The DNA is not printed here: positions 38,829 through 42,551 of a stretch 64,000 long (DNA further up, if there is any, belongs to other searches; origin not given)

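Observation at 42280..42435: Poly-G frameshift directly after the signal peptide of the signalling SusC: a possible phase-variable master switch for the PUL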

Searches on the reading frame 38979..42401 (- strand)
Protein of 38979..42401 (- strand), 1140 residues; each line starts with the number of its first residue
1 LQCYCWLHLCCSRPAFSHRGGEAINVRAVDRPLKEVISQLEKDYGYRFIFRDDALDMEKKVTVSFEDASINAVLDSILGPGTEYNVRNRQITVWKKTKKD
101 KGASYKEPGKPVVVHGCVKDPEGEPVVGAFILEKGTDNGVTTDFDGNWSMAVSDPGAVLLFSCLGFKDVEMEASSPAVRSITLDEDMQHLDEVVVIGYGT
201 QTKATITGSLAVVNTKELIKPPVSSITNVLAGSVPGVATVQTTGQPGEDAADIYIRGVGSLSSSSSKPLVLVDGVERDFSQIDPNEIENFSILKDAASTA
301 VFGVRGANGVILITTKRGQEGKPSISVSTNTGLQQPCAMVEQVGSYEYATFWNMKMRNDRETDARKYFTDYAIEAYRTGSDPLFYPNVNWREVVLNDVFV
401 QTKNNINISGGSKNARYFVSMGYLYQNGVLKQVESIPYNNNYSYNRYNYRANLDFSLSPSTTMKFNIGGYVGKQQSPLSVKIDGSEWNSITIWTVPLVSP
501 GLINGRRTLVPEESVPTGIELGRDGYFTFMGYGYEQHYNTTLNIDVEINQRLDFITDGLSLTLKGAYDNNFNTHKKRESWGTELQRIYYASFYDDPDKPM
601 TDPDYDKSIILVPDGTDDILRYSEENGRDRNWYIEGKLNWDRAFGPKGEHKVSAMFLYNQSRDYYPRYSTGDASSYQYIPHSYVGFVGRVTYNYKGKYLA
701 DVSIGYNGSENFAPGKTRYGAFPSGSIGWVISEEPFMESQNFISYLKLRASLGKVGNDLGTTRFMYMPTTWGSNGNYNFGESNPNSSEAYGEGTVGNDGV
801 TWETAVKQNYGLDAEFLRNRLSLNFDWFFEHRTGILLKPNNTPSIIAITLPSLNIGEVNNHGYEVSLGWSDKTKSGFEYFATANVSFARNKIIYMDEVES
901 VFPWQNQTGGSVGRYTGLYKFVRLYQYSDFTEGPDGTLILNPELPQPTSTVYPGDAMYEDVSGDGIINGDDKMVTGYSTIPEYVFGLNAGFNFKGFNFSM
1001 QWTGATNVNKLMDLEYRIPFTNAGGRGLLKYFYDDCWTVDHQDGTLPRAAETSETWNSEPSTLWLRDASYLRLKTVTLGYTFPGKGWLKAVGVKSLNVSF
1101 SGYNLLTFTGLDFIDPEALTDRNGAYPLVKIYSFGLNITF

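Call 5: search_protein_families(library=pfam, proteins=[window:38979-42401:-])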
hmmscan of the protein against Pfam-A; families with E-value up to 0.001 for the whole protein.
window:38979-42401:- (1140 aa): 5 families
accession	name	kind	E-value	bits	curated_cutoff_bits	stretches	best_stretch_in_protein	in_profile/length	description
PF07715.20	Plug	-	3.6e-17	63.3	23.9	1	203-310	2-107/107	TonB-dependent Receptor Plug Domain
PF13715.12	CarbopepD_reg_2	-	1e-11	45.1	32.2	1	115-195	2-88/88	CarboxypepD_reg-like domain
PF00593.30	TonB_dep_Rec_b-barrel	-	9.5e-08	32.8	27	1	537-1105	27-436/436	TonB dependent receptor-like, beta-barrel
PF13620.12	CarboxypepD_reg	-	3.5e-06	27.7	32.3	1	114-170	2-63/82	Carboxypeptidase regulatory-like domain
PF16344.10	FecR_C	-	7.8e-06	26.3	24.4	1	30-92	6-69/70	FecR, C-terminal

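Call 19: list_cluster_members(proteins=[P0001, window:38979-42401:-, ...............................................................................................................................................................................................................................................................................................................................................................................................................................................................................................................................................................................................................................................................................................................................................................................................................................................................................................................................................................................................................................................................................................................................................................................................])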
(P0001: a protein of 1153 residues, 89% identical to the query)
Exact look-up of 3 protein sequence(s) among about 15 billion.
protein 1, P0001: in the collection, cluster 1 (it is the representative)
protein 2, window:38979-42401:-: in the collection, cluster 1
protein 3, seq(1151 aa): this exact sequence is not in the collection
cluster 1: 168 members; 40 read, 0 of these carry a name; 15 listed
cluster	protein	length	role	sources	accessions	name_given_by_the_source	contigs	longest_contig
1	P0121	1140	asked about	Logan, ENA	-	-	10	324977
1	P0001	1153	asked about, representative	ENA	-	-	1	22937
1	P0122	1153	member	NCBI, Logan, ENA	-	-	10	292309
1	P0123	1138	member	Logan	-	-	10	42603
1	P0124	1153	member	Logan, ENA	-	-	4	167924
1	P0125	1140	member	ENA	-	-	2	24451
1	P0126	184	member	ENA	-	-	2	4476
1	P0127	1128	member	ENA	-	-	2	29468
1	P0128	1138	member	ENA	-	-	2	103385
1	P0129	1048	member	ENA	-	-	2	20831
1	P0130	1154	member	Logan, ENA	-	-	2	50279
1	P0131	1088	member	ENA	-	-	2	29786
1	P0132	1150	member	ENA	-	-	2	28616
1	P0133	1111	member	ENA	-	-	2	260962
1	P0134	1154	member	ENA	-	-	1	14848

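Call 21: find_encoding_contigs(protein=P0121, flank=5000, max_places=10)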
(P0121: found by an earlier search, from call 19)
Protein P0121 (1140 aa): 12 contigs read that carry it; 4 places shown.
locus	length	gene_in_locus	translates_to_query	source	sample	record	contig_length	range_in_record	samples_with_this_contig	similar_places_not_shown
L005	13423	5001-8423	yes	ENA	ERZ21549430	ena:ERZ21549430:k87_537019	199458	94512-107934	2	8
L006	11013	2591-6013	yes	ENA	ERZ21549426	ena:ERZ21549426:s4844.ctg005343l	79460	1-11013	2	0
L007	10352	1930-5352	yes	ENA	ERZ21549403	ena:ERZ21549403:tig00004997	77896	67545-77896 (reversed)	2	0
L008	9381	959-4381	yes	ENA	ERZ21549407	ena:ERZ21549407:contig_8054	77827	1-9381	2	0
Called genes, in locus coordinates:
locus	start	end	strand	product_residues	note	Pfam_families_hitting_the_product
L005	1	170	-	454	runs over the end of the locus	PF01554:MatE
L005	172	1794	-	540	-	PF00595:PDZ (weak), PF13180:PDZ_2, PF17820:PDZ_6 (weak), PF03572:Peptidase_S41, PF28547:CHD_PDZ-protease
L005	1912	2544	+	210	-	PF01725:Ham1p_like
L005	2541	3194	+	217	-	PF11967:RecO_N, PF02565:RecO_C (weak)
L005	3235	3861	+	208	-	PF08281:Sigma70_r4_2, PF04545:Sigma70_r4, PF00196:GerE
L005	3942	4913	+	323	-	PF04773:FecR, PF16344:FecR_C (weak)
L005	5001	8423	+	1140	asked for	PF16344:FecR_C (weak), PF13620:CarboxypepD_reg (faint), PF13715:CarbopepD_reg_2, PF07715:Plug, PF00593:TonB_dep_Rec_b-barrel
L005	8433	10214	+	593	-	PF07980:SusD_RagB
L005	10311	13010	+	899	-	PF07715:Plug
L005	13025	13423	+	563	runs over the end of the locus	PF07980:SusD_RagB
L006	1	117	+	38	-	?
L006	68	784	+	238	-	PF11967:RecO_N, PF02565:RecO_C (weak)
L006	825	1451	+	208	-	PF08281:Sigma70_r4_2, PF04545:Sigma70_r4, PF00196:GerE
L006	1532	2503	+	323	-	PF04773:FecR, PF16344:FecR_C (weak)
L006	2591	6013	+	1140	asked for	PF16344:FecR_C (weak), PF13620:CarboxypepD_reg (faint), PF13715:CarbopepD_reg_2, PF07715:Plug, PF00593:TonB_dep_Rec_b-barrel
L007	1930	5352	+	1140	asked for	PF16344:FecR_C (weak), PF13620:CarboxypepD_reg (faint), PF13715:CarbopepD_reg_2, PF07715:Plug, PF00593:TonB_dep_Rec_b-barrel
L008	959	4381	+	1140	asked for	PF16344:FecR_C (weak), PF13620:CarboxypepD_reg (faint), PF13715:CarbopepD_reg_2, PF07715:Plug, PF00593:TonB_dep_Rec_b-barrel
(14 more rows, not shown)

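Call 22: find_encoding_contigs(protein=P0123, flank=5000, max_places=10)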
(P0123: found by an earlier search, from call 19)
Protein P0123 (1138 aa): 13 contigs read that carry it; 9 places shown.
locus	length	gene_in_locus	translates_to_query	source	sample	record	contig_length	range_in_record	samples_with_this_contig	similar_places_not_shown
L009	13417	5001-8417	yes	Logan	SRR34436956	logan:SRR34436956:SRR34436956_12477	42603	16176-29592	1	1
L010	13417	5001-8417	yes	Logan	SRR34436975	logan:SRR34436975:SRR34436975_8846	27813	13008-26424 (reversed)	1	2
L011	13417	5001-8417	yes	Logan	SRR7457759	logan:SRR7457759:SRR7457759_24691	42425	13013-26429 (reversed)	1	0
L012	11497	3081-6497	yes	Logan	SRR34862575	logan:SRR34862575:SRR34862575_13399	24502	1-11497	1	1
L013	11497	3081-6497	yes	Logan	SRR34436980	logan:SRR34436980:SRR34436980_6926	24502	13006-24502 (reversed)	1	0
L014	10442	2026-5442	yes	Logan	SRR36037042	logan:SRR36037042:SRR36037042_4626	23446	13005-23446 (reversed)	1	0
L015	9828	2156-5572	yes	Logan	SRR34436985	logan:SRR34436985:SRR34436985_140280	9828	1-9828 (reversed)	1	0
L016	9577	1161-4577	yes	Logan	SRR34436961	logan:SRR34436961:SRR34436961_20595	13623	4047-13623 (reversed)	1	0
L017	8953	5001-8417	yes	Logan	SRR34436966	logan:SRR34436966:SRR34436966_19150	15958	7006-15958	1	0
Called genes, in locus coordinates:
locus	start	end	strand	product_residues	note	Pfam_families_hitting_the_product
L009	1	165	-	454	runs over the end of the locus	PF01554:MatE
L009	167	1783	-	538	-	PF00595:PDZ (weak), PF13180:PDZ_2, PF17820:PDZ_6 (weak), PF03572:Peptidase_S41, PF28547:CHD_PDZ-protease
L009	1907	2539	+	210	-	PF01725:Ham1p_like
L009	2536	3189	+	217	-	PF11967:RecO_N, PF02565:RecO_C (weak)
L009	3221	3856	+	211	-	PF08281:Sigma70_r4_2, PF04545:Sigma70_r4, PF00196:GerE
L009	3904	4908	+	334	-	PF04773:FecR, PF16344:FecR_C (weak)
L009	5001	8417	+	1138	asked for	PF16344:FecR_C (weak), PF13620:CarboxypepD_reg (faint), PF13715:CarbopepD_reg_2, PF07715:Plug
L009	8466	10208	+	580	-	PF07980:SusD_RagB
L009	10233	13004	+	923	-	PF07715:Plug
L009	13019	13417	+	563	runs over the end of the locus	PF07980:SusD_RagB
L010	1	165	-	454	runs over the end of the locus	PF01554:MatE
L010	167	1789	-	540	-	PF00595:PDZ (weak), PF13180:PDZ_2, PF17820:PDZ_6 (weak), PF03572:Peptidase_S41, PF28547:CHD_PDZ-protease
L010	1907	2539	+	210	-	PF01725:Ham1p_like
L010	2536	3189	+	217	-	PF11967:RecO_N, PF02565:RecO_C (weak)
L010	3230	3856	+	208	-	PF08281:Sigma70_r4_2, PF04545:Sigma70_r4, PF00196:GerE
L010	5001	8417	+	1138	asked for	PF16344:FecR_C (weak), PF13620:CarboxypepD_reg (faint), PF13715:CarbopepD_reg_2, PF07715:Plug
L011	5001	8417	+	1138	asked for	PF16344:FecR_C (weak), PF13620:CarboxypepD_reg (faint), PF13715:CarbopepD_reg_2, PF07715:Plug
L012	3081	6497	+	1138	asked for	PF16344:FecR_C (weak), PF13620:CarboxypepD_reg (faint), PF13715:CarbopepD_reg_2, PF07715:Plug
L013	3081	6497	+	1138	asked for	PF16344:FecR_C (weak), PF13620:CarboxypepD_reg (faint), PF13715:CarbopepD_reg_2, PF07715:Plug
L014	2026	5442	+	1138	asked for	PF16344:FecR_C (weak), PF13620:CarboxypepD_reg (faint), PF13715:CarbopepD_reg_2, PF07715:Plug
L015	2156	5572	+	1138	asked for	PF16344:FecR_C (weak), PF13620:CarboxypepD_reg (faint), PF13715:CarbopepD_reg_2, PF07715:Plug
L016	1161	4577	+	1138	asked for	PF16344:FecR_C (weak), PF13620:CarboxypepD_reg (faint), PF13715:CarbopepD_reg_2, PF07715:Plug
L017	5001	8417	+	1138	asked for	PF16344:FecR_C (weak), PF13620:CarboxypepD_reg (faint), PF13715:CarbopepD_reg_2, PF07715:Plug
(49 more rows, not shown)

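Call 28: find_encoding_contigs(protein=P0127, flank=3000, max_places=4)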
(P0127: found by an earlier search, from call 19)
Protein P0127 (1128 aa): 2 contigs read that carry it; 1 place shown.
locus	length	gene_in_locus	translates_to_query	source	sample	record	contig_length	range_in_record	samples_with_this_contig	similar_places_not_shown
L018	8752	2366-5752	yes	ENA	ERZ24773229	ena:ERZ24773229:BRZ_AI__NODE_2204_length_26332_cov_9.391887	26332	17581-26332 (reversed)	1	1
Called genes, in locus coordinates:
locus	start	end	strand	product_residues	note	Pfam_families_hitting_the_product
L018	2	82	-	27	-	?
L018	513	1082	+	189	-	PF04542:Sigma70_r2 (weak), PF08281:Sigma70_r4_2, PF04545:Sigma70_r4 (weak), PF00196:GerE (weak)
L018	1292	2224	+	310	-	PF04773:FecR, PF16344:FecR_C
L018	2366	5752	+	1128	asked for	PF16344:FecR_C (weak), PF13620:CarboxypepD_reg, PF13715:CarbopepD_reg_2, PF07715:Plug, PF00593:TonB_dep_Rec_b-barrel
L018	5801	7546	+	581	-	PF07980:SusD_RagB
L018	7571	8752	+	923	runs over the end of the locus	PF07715:Plug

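Call 29: find_encoding_contigs(protein=P0124, flank=3000, max_places=4)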
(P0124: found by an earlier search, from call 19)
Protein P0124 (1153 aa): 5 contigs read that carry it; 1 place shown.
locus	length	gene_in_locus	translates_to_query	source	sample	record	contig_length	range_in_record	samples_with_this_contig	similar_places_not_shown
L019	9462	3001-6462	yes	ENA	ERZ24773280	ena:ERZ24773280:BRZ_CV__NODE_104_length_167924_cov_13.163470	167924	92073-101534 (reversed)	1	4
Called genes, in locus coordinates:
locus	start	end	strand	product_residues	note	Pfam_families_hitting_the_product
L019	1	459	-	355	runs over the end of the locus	PF02661:Fic, PF13412:HTH_24 (weak)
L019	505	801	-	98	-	-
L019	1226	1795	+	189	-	PF04542:Sigma70_r2 (weak), PF08281:Sigma70_r4_2, PF04545:Sigma70_r4 (weak), PF00196:GerE (weak)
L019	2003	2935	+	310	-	PF04773:FecR, PF16344:FecR_C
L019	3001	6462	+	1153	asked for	PF16344:FecR_C (weak), PF13620:CarboxypepD_reg, PF13715:CarbopepD_reg_2, PF07715:Plug, PF00593:TonB_dep_Rec_b-barrel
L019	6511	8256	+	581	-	PF07980:SusD_RagB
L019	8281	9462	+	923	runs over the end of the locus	PF07715:Plug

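Call 30: find_encoding_contigs(protein=P0122, flank=3000, max_places=6)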
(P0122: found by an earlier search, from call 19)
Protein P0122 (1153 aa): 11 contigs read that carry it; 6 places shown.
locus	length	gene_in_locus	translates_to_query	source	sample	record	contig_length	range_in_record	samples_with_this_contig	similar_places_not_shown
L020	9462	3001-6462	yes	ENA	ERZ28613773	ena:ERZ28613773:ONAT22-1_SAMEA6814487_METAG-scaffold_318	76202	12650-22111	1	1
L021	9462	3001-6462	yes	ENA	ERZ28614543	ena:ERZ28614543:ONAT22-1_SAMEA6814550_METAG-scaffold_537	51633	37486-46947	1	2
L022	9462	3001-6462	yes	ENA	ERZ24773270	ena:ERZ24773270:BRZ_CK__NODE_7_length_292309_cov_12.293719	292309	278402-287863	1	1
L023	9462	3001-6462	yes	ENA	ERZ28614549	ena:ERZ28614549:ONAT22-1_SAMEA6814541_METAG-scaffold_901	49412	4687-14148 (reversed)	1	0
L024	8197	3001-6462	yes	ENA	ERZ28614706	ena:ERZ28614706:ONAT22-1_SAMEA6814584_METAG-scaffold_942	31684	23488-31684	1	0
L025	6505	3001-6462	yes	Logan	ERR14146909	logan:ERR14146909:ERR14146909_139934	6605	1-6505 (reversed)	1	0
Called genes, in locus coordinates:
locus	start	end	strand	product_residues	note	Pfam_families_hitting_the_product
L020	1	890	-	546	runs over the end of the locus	-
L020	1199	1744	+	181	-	PF07638:Sigma70_ECF (weak), PF08281:Sigma70_r4_2, PF04545:Sigma70_r4, PF00196:GerE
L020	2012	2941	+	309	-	PF04773:FecR, PF16344:FecR_C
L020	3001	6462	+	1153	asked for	PF16344:FecR_C (weak), PF07660:STN (weak), PF13620:CarboxypepD_reg, PF13715:CarbopepD_reg_2, PF07715:Plug, PF00593:TonB_dep_Rec_b-barrel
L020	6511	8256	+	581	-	PF07980:SusD_RagB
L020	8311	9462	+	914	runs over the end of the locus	PF07715:Plug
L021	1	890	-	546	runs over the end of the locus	-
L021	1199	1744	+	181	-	PF07638:Sigma70_ECF (weak), PF08281:Sigma70_r4_2, PF04545:Sigma70_r4, PF00196:GerE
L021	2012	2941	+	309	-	PF04773:FecR, PF16344:FecR_C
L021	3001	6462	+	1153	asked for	PF16344:FecR_C (weak), PF07660:STN (weak), PF13620:CarboxypepD_reg, PF13715:CarbopepD_reg_2, PF07715:Plug, PF00593:TonB_dep_Rec_b-barrel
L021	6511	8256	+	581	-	PF07980:SusD_RagB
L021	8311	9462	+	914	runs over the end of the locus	PF07715:Plug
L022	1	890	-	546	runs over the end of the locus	-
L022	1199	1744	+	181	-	PF07638:Sigma70_ECF (weak), PF08281:Sigma70_r4_2, PF04545:Sigma70_r4, PF00196:GerE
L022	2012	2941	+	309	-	PF04773:FecR, PF16344:FecR_C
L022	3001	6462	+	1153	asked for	PF16344:FecR_C (weak), PF07660:STN (weak), PF13620:CarboxypepD_reg, PF13715:CarbopepD_reg_2, PF07715:Plug, PF00593:TonB_dep_Rec_b-barrel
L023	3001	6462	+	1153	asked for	PF16344:FecR_C (weak), PF07660:STN (weak), PF13620:CarboxypepD_reg, PF13715:CarbopepD_reg_2, PF07715:Plug, PF00593:TonB_dep_Rec_b-barrel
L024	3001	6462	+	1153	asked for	PF16344:FecR_C (weak), PF07660:STN (weak), PF13620:CarboxypepD_reg, PF13715:CarbopepD_reg_2, PF07715:Plug, PF00593:TonB_dep_Rec_b-barrel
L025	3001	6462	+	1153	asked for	PF16344:FecR_C (weak), PF07660:STN (weak), PF13620:CarboxypepD_reg, PF13715:CarbopepD_reg_2, PF07715:Plug, PF00593:TonB_dep_Rec_b-barrel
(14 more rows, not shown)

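Call 32: find_encoding_contigs(protein=P0133, flank=3000, max_places=4)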
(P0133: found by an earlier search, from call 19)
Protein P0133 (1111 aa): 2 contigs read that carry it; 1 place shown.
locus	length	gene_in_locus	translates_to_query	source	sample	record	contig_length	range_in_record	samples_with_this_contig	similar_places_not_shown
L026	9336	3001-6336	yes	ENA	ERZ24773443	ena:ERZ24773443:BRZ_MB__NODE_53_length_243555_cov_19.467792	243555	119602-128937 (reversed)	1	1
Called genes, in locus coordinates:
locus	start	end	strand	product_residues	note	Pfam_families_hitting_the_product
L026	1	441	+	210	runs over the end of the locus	PF01725:Ham1p_like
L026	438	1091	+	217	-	PF11967:RecO_N, PF02565:RecO_C (weak)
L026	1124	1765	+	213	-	PF07638:Sigma70_ECF (faint), PF08281:Sigma70_r4_2, PF04545:Sigma70_r4, PF00196:GerE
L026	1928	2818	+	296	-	PF04773:FecR, PF16344:FecR_C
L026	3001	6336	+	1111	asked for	PF13620:CarboxypepD_reg, PF13715:CarbopepD_reg_2, PF07715:Plug, PF00593:TonB_dep_Rec_b-barrel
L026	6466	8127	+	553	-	PF07980:SusD_RagB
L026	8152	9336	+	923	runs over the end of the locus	PF07715:Plug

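Call 33: find_encoding_contigs(protein=P0132, flank=3000, max_places=4)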
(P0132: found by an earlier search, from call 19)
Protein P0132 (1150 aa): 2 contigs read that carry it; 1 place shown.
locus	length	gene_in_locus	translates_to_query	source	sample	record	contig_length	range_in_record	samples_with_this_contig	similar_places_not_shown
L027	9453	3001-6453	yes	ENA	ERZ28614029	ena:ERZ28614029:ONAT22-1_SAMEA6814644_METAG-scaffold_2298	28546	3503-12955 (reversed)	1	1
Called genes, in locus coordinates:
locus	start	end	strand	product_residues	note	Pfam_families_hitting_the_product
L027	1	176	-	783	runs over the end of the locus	PF26549:Tricorn_N (faint), PF00930:DPPIV_N (faint), PF26550:Tricorn_2nd, PF07676:PD40 (weak), PF00561:Abhydrolase_1 (faint), PF00326:Peptidase_S9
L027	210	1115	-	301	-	PF13280:WYL, PF25583:WCX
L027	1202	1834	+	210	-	PF08281:Sigma70_r4_2, PF04545:Sigma70_r4 (weak), PF00196:GerE (weak)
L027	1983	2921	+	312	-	PF04773:FecR, PF16344:FecR_C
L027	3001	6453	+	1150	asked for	PF07660:STN (faint), PF13620:CarboxypepD_reg (faint), PF13715:CarbopepD_reg_2, PF07715:Plug, PF00593:TonB_dep_Rec_b-barrel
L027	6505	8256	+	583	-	PF14322:SusD-like_3 (faint), PF07980:SusD_RagB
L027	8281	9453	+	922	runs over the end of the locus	PF07715:Plug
